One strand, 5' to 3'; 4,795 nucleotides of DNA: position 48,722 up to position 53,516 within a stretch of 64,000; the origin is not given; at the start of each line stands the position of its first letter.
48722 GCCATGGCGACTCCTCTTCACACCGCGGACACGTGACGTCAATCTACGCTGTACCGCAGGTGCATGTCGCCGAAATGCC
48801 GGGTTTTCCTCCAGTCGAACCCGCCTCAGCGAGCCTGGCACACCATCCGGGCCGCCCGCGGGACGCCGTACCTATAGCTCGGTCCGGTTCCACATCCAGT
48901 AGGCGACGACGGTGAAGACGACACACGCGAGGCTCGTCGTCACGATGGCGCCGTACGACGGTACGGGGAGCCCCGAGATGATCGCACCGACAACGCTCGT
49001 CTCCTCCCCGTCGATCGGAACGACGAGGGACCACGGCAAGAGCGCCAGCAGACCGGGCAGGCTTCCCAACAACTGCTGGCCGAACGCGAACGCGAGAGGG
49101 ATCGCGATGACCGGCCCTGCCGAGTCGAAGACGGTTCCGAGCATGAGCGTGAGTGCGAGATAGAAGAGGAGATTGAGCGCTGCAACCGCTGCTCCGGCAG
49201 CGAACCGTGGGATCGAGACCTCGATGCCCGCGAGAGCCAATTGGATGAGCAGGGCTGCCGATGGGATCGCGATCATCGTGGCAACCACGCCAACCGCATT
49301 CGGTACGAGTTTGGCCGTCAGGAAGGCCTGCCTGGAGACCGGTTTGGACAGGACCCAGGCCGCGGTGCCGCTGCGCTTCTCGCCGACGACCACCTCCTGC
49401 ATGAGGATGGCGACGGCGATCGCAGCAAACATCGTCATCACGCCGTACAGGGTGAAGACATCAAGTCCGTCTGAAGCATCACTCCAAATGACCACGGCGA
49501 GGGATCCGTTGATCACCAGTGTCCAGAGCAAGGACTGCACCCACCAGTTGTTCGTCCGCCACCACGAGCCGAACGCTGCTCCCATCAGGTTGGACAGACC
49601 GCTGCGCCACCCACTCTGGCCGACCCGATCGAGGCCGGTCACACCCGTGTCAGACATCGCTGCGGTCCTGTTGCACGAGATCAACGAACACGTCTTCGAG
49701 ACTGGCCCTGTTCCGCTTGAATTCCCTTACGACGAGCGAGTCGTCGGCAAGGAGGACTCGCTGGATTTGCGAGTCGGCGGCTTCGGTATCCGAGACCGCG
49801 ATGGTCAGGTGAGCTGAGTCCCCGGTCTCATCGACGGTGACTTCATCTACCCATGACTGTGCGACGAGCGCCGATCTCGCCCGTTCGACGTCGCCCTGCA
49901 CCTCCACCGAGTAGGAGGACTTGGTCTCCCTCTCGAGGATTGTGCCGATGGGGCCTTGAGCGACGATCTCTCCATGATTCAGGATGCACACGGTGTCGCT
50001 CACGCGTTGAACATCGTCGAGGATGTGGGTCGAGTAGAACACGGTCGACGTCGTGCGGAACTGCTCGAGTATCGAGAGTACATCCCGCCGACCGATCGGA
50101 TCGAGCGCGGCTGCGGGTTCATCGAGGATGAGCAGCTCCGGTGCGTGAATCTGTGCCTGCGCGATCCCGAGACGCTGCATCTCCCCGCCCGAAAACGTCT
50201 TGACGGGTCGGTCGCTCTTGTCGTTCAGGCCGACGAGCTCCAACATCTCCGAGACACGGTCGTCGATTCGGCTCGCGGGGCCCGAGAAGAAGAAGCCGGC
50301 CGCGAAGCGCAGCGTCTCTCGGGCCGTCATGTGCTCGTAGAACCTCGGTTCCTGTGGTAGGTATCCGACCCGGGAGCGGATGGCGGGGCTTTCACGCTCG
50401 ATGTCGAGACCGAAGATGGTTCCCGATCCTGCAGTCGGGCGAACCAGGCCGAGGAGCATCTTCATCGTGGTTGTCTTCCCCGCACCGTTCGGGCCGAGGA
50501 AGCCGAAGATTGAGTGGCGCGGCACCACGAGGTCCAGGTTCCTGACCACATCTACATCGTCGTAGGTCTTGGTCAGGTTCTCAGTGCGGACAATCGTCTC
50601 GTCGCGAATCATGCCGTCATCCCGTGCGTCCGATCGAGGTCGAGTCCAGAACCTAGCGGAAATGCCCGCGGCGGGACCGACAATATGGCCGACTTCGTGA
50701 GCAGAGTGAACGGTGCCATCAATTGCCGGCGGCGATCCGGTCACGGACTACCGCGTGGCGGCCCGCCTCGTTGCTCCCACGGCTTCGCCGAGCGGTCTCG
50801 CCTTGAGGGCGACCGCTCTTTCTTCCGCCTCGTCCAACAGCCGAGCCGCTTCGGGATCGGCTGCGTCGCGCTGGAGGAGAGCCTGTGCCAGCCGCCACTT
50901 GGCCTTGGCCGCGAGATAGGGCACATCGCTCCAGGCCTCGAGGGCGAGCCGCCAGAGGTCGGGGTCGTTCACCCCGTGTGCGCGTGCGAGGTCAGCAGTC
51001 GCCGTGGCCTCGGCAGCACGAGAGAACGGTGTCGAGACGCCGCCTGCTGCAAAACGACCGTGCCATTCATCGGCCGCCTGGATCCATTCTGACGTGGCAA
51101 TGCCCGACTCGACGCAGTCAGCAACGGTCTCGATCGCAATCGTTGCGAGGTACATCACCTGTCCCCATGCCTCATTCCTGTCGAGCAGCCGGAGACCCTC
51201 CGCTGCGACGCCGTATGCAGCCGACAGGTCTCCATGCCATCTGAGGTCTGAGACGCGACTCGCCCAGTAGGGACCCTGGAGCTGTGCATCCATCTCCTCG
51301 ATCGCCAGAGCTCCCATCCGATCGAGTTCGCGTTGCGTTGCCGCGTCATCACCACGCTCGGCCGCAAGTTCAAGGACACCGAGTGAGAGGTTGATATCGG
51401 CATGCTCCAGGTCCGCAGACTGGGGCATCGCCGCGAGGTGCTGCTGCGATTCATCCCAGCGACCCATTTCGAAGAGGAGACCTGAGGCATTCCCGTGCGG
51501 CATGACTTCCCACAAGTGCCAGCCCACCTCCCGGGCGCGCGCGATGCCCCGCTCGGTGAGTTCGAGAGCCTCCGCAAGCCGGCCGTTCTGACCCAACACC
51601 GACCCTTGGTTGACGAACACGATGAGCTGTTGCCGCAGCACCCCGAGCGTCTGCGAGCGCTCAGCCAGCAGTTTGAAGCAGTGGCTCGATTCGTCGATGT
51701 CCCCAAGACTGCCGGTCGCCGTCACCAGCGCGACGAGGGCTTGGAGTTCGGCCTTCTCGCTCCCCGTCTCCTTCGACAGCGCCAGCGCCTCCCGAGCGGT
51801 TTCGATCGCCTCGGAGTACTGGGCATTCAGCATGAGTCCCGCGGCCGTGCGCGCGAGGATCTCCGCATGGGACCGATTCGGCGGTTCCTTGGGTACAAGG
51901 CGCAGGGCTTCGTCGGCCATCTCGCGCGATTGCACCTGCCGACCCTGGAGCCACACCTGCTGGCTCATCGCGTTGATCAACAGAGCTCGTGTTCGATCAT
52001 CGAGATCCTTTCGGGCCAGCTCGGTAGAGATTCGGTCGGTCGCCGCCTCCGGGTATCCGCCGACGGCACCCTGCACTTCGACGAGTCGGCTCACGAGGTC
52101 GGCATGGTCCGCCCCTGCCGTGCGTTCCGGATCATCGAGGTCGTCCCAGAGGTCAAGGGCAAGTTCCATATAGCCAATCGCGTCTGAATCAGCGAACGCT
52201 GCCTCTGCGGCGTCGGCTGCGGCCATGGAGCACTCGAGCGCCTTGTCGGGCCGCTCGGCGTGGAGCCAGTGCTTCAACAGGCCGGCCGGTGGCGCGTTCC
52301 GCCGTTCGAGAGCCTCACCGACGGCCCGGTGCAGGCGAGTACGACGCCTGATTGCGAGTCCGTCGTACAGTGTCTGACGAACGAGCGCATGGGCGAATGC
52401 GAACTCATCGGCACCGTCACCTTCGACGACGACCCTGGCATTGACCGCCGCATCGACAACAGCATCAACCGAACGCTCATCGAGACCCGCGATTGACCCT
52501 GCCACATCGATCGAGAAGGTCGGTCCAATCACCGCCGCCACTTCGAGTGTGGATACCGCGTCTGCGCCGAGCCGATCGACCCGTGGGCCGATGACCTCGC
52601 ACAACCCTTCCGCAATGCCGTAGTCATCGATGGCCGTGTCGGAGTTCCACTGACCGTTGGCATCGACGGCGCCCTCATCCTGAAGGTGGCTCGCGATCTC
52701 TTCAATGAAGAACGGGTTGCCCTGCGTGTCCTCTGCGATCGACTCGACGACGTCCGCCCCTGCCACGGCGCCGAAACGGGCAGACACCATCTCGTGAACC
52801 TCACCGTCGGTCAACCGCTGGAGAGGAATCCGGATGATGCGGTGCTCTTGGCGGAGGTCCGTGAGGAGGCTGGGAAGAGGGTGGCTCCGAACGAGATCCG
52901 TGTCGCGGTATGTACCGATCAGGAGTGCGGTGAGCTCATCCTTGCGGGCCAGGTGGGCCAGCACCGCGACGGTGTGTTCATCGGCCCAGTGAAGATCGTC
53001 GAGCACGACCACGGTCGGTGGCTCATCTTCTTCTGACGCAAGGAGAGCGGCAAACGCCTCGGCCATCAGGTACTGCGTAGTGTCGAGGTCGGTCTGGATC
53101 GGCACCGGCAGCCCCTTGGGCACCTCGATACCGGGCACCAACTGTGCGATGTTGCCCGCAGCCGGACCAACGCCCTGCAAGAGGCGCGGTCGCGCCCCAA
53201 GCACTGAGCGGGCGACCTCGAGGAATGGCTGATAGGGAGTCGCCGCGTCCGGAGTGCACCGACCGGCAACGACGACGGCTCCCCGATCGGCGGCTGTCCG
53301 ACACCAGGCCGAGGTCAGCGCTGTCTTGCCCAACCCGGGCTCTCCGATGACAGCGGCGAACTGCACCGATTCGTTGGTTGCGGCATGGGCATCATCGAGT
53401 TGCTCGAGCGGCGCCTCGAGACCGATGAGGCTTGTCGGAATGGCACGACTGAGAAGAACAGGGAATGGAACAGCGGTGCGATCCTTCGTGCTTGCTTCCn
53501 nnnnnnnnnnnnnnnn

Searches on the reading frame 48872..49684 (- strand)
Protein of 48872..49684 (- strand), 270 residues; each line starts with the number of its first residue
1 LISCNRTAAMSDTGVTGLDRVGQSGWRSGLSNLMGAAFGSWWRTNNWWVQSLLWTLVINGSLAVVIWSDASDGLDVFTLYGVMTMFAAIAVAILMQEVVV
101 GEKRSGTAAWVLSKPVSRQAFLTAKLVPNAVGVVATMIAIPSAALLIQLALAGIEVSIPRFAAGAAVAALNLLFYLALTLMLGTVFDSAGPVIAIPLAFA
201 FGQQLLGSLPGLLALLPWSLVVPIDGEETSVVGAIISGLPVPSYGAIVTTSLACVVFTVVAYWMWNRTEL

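Call 66: search_protein_families(library=pfam, proteins=[window:48872-49684:-], max_evalue=0.00001)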
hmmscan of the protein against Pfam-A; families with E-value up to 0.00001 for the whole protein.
window:48872-49684:- (270 aa): 1 family
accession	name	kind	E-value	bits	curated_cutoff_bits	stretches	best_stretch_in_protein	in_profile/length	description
PF12679.13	ABC2_membrane_2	-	1.2e-08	35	27.2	1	77-268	72-281/283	ABC-2 family transporter protein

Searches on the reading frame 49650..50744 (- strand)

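Call 66: search_protein_families(library=pfam, proteins=[window:49650-50744:-], max_evalue=0.00001)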
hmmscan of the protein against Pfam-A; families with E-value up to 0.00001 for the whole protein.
window:49650-50744:- (364 aa): 2 families
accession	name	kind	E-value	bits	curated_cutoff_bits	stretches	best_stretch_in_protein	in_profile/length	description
PF00005.33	ABC_tran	-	3.3e-32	112.4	25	1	68-211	2-136/137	ABC transporter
PF13304.12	AAA_21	-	5.9e-07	30.3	27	0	80-151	2-76/304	AAA domain, putative AbiEii toxin, Type IV TA system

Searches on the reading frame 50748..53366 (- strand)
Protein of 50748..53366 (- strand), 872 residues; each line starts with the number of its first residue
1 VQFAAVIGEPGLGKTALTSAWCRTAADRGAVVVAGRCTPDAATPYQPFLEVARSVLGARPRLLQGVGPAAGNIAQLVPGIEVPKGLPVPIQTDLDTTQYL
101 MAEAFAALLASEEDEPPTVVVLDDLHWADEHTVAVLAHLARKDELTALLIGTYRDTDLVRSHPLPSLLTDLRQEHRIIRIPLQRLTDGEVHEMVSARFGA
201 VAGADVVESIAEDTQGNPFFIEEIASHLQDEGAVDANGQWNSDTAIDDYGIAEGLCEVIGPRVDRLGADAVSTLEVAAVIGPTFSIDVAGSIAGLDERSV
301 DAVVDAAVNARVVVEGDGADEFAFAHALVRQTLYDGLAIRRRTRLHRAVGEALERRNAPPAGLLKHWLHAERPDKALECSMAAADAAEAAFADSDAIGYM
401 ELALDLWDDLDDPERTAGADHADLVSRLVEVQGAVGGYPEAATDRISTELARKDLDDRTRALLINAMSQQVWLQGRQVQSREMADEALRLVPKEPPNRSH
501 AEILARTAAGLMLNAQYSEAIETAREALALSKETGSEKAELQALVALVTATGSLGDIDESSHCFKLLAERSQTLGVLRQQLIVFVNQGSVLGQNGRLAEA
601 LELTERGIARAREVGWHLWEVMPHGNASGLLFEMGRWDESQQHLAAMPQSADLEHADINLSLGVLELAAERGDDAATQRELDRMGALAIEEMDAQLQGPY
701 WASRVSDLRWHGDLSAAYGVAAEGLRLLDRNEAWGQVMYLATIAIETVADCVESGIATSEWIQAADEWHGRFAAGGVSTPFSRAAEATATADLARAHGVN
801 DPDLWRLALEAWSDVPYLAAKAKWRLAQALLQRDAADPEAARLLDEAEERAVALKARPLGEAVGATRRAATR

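Call 8: search_protein_families(library=pfam, proteins=[window:50748-53366:-], max_evalue=1)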
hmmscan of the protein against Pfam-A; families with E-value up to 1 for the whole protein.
window:50748-53366:- (872 aa): 10 families
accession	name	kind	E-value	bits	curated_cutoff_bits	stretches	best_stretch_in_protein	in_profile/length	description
PF13191.12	AAA_16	-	1.9e-18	67.9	32.6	1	5-149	28-165/167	AAA ATPase domain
PF13424.12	TPR_12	-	5.9e-06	26.8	30.1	2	582-644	4-68/77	Tetratricopeptide repeat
PF13401.12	AAA_22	-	5.9e-05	23.8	27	1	2-153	6-124/130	AAA domain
PF13604.12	AAA_30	-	0.0064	16.7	27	1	3-154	20-126/191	AAA domain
PF23300.3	HEAT_Nup120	-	0.011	16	29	0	477-559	61-143/170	Nucleoporin Nup120, HEAT repeats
PF07719.23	TPR_2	-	0.016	15.8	27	0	501-532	1-32/34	Tetratricopeptide repeat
PF00515.34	TPR_1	-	0.021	15.1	27.8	0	584-609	4-29/34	Tetratricopeptide repeat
PF13481.12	AAA_25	-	0.072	13.1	27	1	3-125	35-152/195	AAA domain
PF21380.2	Nrd1-Seb1_dom2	-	0.18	12.3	27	1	179-208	18-47/57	Nrd1/Seb1, domain 2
PF08606.16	Prp19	-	0.4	11.1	22.7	1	822-855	33-66/68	Prp19/Pso4-like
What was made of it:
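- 50748..54020 (-): Left-hand neighbour: a cyclase-AAA-TPR regulator gene in one reading frame, interrupted by a single in-frame stop whose codon is the first three bases (53631-53633) of the 53631-54020 ORF. It is probably a pseudogene. Pfam hits (call 8).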
